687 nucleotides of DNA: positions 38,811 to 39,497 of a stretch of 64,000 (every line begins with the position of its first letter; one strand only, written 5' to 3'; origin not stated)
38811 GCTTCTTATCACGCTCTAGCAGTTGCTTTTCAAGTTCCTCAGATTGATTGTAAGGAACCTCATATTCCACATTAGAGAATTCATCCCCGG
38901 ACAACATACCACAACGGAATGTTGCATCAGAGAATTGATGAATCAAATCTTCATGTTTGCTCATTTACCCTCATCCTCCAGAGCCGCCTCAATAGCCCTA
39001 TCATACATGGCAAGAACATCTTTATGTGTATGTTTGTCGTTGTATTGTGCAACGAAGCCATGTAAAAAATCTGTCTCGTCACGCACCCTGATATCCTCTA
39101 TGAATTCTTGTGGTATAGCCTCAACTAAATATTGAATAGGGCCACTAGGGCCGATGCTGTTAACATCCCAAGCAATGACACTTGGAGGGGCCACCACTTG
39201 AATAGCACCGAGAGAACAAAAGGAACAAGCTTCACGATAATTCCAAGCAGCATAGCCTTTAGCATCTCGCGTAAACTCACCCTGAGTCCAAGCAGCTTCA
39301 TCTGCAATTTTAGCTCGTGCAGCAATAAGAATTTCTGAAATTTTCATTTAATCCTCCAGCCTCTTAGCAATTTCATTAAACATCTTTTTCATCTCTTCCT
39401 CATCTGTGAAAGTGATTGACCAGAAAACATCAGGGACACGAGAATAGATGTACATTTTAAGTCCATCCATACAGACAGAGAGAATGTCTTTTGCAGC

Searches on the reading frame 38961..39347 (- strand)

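Call 75: search_protein_families(library=pfam, proteins=[window:38961-39347:-], max_evalue=0.001)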
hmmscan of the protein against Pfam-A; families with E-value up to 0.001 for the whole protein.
window:38961-39347:- (128 aa): 1 family
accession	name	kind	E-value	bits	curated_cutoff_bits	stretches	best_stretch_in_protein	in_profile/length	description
PF19698.5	DUF6197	-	4e-13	50.1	24.6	1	3-120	6-110/111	Family of unknown function (DUF6197)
